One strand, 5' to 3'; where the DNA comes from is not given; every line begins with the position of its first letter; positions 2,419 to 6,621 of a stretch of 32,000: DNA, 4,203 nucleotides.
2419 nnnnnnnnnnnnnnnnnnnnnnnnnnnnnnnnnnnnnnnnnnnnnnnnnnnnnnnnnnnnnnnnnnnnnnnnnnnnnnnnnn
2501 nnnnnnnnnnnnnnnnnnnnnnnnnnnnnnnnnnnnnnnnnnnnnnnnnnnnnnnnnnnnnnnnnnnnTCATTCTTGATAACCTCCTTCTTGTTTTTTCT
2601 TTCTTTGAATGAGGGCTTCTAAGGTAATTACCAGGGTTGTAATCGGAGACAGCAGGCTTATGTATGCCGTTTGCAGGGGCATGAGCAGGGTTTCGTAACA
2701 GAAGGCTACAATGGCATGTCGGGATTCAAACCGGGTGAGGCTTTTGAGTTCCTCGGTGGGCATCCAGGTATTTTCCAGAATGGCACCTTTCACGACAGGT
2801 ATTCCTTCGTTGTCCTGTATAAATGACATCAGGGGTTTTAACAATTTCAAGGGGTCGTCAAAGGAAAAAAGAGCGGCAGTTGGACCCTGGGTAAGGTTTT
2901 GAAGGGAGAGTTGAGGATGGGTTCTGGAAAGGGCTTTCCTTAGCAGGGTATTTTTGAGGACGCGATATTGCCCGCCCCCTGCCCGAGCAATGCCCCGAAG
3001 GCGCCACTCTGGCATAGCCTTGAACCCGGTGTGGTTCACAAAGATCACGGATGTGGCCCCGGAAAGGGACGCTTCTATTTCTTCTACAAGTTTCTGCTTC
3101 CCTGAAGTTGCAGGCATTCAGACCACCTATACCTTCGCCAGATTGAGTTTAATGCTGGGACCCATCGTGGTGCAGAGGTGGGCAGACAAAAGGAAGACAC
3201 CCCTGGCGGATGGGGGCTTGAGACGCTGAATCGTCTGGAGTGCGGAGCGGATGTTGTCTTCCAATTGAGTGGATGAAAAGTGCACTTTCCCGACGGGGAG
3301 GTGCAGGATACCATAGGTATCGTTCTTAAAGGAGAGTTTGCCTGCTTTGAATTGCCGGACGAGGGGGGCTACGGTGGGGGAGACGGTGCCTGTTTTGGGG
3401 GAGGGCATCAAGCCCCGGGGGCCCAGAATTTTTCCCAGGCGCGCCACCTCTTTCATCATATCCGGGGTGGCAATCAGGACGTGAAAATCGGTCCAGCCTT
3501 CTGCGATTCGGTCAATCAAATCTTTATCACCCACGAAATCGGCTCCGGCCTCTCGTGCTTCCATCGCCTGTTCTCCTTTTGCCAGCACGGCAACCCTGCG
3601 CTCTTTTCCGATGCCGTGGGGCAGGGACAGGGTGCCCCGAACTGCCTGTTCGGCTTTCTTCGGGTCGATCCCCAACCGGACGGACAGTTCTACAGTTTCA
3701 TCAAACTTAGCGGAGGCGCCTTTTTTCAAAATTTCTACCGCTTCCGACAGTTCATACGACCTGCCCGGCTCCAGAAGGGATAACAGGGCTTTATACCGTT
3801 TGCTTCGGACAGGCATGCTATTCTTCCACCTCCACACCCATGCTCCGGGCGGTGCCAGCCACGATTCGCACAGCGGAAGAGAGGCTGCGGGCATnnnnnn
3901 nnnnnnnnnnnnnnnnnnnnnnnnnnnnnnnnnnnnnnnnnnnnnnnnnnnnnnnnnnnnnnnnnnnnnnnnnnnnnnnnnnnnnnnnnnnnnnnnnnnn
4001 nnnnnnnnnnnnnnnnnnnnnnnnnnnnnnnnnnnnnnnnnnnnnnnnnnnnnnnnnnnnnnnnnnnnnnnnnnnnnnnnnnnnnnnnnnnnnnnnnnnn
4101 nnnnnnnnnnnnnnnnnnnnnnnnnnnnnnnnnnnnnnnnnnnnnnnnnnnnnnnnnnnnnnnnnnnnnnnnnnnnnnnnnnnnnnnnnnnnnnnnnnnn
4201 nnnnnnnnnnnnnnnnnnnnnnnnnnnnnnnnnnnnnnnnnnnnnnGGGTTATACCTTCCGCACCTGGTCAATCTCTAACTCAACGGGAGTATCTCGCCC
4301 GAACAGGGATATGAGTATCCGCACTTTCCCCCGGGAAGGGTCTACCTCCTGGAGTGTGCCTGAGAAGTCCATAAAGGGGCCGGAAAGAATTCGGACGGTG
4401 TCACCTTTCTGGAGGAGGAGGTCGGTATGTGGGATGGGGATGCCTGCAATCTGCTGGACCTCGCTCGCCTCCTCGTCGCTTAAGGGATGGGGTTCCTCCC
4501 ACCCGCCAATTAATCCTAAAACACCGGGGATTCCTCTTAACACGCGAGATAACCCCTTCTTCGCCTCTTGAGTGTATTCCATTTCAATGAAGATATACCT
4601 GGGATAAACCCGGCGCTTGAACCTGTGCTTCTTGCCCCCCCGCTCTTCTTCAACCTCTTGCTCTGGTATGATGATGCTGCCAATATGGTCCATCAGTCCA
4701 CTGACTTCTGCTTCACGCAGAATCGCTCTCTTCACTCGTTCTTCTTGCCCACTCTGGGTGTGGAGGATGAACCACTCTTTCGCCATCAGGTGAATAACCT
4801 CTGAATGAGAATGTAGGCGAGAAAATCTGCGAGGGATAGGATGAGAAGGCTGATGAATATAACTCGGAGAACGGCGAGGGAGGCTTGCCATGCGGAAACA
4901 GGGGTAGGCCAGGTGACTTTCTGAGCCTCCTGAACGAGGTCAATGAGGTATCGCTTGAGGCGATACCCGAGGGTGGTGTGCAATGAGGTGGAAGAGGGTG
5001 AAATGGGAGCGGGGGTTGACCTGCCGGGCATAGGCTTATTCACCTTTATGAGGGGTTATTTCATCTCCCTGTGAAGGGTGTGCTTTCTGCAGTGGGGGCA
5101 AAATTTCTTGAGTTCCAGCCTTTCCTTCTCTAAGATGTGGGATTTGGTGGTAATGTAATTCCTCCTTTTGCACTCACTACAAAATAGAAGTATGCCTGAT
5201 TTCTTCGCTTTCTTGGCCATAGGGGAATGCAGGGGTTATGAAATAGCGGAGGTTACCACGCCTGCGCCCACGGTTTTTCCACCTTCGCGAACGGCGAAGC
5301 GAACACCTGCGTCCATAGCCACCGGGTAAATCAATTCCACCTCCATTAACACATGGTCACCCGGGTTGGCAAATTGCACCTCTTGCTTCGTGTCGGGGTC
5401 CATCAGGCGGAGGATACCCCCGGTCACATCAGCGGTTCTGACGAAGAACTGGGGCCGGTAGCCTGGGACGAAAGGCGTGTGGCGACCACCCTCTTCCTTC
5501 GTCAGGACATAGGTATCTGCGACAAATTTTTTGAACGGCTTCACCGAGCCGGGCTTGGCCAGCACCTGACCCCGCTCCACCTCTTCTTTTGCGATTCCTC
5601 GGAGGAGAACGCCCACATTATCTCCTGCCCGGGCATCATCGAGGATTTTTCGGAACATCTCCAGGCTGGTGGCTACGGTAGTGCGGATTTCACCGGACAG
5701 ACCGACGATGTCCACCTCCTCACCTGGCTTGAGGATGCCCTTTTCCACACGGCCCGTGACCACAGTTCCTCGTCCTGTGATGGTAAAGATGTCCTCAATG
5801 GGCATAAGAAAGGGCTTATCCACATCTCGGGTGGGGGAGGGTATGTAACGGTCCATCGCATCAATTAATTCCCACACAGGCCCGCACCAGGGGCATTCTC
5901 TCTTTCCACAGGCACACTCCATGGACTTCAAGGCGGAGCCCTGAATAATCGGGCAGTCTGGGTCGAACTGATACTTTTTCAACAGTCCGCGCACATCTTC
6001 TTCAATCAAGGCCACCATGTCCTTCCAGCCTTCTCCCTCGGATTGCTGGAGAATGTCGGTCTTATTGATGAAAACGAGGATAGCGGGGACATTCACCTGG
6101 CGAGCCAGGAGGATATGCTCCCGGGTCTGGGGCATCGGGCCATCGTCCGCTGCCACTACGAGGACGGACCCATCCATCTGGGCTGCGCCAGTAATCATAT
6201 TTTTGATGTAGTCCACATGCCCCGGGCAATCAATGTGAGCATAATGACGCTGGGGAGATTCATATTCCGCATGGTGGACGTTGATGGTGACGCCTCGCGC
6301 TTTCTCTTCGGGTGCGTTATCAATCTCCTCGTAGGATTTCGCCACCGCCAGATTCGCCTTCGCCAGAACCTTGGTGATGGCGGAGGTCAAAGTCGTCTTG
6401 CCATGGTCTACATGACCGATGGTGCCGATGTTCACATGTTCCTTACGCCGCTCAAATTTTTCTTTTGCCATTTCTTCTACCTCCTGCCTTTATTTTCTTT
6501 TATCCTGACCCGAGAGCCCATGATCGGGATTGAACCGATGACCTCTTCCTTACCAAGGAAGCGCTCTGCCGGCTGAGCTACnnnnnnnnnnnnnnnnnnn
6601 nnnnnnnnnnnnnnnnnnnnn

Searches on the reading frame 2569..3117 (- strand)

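Call 13: search_protein_families(library=pfam, proteins=[window:2569-3117:-], max_evalue=0.00001)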
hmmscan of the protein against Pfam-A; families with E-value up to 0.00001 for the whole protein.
window:2569-3117:- (182 aa): 1 family
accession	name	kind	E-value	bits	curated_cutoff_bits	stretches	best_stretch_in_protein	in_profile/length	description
PF00466.25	Ribosomal_L10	-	2.6e-16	60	22.8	1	6-99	5-98/100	Ribosomal protein L10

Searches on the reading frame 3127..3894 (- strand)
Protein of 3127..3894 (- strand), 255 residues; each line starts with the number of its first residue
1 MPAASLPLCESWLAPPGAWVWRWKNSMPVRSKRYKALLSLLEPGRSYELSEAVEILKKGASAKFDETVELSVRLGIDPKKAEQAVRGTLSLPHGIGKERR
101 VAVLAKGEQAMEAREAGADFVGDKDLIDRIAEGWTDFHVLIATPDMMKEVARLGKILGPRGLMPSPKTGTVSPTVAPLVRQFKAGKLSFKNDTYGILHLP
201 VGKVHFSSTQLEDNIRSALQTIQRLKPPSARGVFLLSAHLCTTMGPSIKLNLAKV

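Call 13: search_protein_families(library=pfam, proteins=[window:3127-3894:-], max_evalue=0.00001)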
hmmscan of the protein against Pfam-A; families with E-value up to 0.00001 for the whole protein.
window:3127-3894:- (255 aa): 1 family
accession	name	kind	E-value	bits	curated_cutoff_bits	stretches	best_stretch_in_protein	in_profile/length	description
PF00687.26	Ribosomal_L1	-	7.8e-62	208.8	32.2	1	56-246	1-198/198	Ribosomal protein L1p/L10e family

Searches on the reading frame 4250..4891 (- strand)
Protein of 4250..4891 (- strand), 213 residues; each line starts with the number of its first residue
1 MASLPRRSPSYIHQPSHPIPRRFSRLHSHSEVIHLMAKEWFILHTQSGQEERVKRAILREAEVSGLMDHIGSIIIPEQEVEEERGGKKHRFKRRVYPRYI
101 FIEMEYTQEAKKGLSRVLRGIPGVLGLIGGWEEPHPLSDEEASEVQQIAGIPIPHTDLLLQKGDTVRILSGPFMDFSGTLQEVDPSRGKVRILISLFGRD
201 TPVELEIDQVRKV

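Call 13: search_protein_families(library=pfam, proteins=[window:4250-4891:-], max_evalue=0.00001)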
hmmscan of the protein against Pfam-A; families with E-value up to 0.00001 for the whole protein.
window:4250-4891:- (213 aa): 2 families
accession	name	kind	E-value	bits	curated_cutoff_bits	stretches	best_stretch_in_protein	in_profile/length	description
PF02357.24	NusG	-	3e-21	76.1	22.2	1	38-145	1-92/93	Transcription termination factor nusG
PF00467.35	KOW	-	5.3e-08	32.8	22.3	1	162-192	1-29/32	KOW motif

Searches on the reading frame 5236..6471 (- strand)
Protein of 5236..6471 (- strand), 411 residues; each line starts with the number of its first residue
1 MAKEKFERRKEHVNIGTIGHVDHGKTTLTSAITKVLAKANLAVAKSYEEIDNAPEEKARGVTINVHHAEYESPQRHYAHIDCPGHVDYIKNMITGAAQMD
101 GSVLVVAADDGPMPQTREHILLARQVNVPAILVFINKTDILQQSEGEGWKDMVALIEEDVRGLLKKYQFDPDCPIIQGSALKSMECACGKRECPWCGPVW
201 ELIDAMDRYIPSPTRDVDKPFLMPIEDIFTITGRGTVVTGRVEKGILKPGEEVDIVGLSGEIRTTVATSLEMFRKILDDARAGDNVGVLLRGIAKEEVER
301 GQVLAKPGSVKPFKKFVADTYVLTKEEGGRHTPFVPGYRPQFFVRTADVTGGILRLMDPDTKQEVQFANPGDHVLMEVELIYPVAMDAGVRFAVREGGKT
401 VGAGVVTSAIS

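Call 13: search_protein_families(library=pfam, proteins=[window:5236-6471:-], max_evalue=0.00001)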
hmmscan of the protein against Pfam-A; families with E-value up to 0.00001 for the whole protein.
window:5236-6471:- (411 aa): 3 families
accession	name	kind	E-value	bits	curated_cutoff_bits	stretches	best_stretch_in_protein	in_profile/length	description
PF00009.33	GTP_EFTU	-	7.8e-58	195.6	26.5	1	10-212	1-188/188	Elongation factor Tu GTP binding domain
PF03143.23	GTP_EFTU_D3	-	1.7e-35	121.9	27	1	309-408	1-104/106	Elongation factor Tu C-terminal domain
PF03144.31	GTP_EFTU_D2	-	1e-18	67.9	30.3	1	235-305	1-73/73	Elongation factor Tu domain 2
